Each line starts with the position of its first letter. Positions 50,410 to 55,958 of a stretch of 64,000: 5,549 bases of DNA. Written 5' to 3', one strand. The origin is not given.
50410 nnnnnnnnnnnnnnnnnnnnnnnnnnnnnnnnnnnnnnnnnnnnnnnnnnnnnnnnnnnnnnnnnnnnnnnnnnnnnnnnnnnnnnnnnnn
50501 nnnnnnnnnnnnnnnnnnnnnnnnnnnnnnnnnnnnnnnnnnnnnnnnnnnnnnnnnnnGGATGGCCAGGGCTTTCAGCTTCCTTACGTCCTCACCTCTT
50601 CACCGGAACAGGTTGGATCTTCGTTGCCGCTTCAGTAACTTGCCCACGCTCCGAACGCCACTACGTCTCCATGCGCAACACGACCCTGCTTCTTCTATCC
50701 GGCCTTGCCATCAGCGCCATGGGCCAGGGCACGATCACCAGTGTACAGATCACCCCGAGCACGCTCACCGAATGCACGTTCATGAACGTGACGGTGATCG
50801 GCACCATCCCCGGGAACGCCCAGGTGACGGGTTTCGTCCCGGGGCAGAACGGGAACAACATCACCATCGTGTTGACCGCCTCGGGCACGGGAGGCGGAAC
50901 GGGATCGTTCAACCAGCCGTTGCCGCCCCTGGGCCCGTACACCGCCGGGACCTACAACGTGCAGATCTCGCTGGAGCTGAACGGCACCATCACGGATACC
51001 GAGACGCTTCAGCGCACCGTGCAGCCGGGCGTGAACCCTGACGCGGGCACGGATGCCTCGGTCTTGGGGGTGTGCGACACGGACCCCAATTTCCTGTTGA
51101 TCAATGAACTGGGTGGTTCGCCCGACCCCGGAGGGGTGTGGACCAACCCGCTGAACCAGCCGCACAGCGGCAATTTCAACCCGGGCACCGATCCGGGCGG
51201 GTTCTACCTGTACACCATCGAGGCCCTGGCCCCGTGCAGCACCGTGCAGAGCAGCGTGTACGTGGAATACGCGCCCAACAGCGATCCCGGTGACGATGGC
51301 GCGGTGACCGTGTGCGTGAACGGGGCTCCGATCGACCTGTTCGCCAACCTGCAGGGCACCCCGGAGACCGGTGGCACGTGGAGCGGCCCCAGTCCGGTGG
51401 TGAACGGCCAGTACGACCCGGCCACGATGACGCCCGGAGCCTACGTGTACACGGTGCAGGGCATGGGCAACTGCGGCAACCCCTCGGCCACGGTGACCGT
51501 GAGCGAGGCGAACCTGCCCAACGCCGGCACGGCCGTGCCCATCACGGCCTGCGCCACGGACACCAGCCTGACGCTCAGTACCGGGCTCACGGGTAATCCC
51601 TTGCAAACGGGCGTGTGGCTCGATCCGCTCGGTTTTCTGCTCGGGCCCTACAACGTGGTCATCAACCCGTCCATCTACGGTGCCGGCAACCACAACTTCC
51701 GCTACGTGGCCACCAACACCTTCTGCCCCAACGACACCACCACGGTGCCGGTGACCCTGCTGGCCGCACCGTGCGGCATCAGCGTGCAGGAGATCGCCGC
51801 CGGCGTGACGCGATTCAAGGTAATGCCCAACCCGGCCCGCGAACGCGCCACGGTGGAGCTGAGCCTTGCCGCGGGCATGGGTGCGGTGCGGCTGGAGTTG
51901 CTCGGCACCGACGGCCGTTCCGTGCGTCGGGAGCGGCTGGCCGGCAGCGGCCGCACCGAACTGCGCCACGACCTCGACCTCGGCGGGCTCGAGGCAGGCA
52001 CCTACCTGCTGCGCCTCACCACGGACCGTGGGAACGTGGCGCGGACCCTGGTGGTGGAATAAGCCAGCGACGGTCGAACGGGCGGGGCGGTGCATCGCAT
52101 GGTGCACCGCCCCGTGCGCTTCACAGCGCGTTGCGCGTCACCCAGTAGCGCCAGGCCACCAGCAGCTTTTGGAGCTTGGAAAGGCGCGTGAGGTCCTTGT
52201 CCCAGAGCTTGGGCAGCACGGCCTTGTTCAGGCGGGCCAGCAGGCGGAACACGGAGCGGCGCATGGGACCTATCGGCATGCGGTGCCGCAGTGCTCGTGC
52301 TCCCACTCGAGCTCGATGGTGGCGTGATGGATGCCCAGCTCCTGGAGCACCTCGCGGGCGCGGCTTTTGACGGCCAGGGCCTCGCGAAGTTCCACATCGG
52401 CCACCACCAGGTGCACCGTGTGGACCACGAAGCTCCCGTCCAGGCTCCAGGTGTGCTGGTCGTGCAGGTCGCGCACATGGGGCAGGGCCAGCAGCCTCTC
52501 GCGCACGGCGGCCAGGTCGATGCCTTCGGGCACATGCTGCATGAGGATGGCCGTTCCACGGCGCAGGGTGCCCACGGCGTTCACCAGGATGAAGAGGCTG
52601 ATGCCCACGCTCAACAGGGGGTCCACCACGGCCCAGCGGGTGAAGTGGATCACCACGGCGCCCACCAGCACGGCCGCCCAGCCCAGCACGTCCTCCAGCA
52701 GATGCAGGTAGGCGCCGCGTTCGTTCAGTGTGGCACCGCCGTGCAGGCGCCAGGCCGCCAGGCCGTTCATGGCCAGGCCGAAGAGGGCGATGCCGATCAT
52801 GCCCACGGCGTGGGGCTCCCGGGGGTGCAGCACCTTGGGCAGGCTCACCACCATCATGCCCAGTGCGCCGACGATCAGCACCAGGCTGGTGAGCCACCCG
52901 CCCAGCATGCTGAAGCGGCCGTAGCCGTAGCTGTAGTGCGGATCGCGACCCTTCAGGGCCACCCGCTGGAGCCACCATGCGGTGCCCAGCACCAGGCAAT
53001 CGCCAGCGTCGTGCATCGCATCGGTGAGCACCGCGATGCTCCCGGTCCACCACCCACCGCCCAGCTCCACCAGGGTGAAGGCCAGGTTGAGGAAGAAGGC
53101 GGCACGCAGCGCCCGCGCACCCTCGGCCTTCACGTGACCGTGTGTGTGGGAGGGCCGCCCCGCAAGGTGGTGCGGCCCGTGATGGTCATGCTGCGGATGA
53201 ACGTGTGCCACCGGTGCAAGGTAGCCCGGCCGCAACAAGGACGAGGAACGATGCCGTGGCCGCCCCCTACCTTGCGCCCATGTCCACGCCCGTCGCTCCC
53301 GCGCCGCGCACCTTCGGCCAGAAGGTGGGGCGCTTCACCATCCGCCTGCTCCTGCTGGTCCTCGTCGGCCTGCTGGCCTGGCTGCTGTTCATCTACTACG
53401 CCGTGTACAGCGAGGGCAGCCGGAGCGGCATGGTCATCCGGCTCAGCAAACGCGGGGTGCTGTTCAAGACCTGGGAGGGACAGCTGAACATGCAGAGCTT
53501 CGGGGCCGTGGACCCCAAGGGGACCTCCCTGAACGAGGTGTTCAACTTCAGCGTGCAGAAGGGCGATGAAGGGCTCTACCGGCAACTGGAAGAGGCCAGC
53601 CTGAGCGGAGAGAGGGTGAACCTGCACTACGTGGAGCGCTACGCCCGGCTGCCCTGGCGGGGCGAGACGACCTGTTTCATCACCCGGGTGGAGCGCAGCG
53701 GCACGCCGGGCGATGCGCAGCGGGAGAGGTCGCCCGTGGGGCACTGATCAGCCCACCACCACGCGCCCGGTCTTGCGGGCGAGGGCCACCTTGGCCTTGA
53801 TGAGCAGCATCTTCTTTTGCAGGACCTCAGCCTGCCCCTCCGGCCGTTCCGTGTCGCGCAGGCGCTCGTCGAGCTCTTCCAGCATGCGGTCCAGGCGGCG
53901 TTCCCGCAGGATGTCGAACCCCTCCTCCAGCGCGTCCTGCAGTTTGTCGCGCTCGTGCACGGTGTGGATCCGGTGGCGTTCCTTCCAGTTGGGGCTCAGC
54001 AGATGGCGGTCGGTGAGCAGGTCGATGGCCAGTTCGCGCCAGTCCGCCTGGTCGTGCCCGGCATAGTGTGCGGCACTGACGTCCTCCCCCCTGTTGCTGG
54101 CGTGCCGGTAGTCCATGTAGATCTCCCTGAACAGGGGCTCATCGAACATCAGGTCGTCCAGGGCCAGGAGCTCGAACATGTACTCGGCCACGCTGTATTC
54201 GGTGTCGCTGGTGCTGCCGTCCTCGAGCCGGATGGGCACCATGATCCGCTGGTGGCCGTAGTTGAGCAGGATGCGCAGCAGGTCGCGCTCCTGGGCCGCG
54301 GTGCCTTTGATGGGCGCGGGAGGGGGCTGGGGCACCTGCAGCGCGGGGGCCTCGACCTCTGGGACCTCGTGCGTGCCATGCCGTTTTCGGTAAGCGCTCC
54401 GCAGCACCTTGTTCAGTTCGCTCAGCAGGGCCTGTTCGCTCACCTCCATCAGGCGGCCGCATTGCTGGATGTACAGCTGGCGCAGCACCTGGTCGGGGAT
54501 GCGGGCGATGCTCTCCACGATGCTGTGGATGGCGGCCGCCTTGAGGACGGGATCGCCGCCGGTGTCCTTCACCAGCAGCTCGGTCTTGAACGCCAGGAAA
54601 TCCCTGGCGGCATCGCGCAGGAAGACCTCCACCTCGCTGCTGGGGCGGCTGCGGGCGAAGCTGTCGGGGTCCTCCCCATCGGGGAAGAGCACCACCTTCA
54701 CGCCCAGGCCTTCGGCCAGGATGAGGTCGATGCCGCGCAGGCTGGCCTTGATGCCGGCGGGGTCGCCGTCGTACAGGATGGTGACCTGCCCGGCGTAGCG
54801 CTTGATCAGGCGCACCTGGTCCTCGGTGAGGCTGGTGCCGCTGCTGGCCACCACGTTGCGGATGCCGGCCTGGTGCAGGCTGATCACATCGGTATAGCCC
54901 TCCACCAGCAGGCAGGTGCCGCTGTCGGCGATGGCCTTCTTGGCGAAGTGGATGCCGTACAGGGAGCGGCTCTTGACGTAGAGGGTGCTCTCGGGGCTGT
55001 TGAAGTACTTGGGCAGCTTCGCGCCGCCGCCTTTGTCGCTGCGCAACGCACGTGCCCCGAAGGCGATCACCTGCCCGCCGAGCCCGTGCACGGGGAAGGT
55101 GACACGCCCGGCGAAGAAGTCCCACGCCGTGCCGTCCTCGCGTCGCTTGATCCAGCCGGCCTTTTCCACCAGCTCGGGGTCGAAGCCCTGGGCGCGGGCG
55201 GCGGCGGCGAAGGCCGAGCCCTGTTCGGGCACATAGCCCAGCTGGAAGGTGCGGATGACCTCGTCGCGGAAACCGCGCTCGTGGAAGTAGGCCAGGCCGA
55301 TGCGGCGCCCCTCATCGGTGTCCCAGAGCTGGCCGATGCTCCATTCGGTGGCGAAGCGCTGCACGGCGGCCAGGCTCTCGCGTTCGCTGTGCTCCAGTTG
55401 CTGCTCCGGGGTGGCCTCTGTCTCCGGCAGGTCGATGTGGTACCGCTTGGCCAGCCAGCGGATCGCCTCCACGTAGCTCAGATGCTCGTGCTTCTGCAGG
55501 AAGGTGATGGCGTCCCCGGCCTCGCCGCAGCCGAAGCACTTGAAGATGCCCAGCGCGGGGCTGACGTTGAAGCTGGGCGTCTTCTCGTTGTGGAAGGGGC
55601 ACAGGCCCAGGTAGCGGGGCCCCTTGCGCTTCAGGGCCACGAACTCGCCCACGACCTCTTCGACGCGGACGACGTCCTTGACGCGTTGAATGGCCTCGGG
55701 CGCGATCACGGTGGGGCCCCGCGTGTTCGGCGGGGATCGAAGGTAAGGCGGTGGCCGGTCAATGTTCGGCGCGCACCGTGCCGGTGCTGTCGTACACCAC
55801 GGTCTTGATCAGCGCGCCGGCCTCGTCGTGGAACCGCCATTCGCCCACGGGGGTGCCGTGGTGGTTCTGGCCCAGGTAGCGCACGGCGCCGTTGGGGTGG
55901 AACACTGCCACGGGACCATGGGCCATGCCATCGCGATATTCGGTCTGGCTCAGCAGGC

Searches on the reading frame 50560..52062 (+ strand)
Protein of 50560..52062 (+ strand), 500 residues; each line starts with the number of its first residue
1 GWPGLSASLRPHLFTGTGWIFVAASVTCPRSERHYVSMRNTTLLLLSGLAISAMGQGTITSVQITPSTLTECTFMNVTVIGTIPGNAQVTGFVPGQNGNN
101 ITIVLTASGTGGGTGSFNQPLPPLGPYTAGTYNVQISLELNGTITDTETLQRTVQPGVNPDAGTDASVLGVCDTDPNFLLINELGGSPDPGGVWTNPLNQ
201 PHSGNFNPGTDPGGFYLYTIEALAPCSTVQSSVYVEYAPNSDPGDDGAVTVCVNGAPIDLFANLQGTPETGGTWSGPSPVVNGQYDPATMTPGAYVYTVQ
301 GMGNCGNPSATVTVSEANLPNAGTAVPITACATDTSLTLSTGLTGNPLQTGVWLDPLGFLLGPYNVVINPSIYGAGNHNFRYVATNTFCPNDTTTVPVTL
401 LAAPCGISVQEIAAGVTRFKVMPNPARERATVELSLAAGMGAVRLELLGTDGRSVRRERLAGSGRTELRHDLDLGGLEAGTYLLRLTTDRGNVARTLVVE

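Call 88: search_protein_families(library=pfam, proteins=[window:50560-52062:+], max_evalue=0.001)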
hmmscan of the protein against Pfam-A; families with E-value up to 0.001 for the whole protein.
window:50560-52062:+ (500 aa): 1 family
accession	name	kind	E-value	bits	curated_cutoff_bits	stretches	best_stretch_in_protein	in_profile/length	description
PF18962.6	Por_Secre_tail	-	4.8e-05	24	27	1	422-499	2-75/75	Secretion system C-terminal sorting domain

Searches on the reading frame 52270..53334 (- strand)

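Call 88: search_protein_families(library=pfam, proteins=[window:52270-53334:-], max_evalue=0.001)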
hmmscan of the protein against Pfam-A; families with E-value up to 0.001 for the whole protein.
window:52270-53334:- (354 aa): 2 families
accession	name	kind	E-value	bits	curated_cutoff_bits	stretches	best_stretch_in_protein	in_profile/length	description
PF01545.26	Cation_efflux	-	3.7e-37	128.5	26.6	1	76-265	1-198/198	Cation efflux family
PF16916.11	ZT_dimer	-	1.7e-09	38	26.7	1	269-343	1-76/78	Dimerisation domain of Zinc Transporter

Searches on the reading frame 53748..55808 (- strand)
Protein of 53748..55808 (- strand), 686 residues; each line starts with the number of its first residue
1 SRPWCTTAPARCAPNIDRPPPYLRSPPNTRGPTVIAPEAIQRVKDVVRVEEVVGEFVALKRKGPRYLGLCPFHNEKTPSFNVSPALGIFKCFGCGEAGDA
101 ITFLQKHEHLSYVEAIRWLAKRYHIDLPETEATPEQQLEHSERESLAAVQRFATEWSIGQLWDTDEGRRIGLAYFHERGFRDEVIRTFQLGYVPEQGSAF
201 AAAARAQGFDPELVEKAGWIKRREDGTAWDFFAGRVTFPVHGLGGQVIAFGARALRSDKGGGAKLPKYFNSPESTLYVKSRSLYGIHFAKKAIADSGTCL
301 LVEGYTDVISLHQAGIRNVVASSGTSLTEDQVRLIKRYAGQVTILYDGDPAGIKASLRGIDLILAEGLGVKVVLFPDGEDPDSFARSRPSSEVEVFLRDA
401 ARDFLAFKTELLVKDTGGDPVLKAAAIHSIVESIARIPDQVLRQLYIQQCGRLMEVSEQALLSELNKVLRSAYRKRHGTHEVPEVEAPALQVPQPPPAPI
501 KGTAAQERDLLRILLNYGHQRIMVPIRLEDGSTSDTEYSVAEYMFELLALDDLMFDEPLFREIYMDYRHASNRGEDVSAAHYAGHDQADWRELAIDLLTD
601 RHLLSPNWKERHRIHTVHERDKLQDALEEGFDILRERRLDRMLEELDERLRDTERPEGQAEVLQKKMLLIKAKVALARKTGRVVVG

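Call 26: search_protein_families(library=pfam, proteins=[window:53748-55808:-], max_evalue=0.001)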
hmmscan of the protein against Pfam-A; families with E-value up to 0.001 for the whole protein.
window:53748-55808:- (686 aa): 7 families
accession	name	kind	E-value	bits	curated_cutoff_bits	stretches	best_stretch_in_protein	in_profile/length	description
PF01807.25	Zn_ribbon_DnaG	-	6.9e-34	116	24.9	1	37-130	3-96/98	CHC2 zinc finger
PF08275.17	DNAG_N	-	1.3e-30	106.5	26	1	171-290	14-128/128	DNA primase catalytic core, N-terminal domain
PF13155.12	Toprim_2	-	3e-22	79.2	22.1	1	301-384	2-87/88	Toprim-like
PF13662.12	Toprim_4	-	6.8e-17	61.9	25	1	299-373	3-84/85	Toprim domain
PF01751.28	Toprim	-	3.7e-12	46.7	23.1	1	300-365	3-86/96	Toprim domain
PF10410.14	DnaB_bind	-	3e-08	34.2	20.6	1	423-459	20-56/56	DnaB-helicase binding domain of primase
PF13362.12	Toprim_3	-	3.7e-07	30.9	27.2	1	300-388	3-92/95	Toprim domain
